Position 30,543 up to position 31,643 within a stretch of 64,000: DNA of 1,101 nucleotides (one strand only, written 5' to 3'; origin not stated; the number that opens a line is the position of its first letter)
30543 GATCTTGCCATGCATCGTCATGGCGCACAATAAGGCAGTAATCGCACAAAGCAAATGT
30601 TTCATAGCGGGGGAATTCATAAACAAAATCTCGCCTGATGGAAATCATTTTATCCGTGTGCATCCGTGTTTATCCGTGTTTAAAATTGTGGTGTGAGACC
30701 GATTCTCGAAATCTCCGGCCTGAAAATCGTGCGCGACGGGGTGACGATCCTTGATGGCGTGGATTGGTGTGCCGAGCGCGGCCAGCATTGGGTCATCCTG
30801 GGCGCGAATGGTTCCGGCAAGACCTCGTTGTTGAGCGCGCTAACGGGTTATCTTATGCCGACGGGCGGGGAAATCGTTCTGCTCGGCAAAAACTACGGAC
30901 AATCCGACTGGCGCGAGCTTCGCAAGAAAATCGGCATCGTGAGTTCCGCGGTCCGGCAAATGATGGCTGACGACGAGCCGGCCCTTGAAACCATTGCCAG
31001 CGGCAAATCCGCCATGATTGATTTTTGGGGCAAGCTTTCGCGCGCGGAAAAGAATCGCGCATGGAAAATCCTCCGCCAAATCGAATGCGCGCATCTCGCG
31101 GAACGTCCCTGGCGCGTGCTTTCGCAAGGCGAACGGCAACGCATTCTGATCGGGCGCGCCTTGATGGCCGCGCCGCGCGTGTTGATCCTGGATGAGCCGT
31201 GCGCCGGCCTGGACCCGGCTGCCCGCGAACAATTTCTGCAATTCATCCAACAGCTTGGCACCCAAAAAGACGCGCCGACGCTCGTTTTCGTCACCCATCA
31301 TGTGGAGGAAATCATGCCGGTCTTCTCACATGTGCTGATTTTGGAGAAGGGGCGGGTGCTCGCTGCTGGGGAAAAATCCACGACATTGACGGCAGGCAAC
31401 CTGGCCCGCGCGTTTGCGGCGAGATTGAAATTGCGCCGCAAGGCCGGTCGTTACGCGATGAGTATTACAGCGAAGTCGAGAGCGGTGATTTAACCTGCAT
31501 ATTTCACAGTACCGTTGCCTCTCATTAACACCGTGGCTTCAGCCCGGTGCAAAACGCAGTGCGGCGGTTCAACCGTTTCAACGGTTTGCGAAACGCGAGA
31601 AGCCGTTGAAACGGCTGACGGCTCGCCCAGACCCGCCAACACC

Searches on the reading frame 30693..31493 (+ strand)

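Call 11: search_protein_families(library=pfam, proteins=[window:30693-31493:+], max_evalue=0.001)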
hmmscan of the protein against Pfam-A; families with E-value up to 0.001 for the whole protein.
window:30693-31493:+ (266 aa): 6 families
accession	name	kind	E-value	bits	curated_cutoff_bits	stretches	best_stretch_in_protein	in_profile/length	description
PF00005.33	ABC_tran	-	5.1e-30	105.3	25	1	20-171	1-137/137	ABC transporter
PF13304.12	AAA_21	-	5.6e-13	50.1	27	1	134-205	229-301/304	AAA domain, putative AbiEii toxin, Type IV TA system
PF13604.12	AAA_30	-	6.8e-06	26.4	27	1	27-129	15-114/191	AAA domain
PF13555.12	AAA_29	-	1.3e-05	25.2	27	1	26-57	18-49/61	P-loop containing region of AAA domain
PF02463.25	SMC_N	-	3.1e-05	23.9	40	0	32-51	26-45/220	RecF/RecN/SMC N terminal domain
PF13191.12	AAA_16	-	0.00061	20.8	32.6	0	28-199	22-166/167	AAA ATPase domain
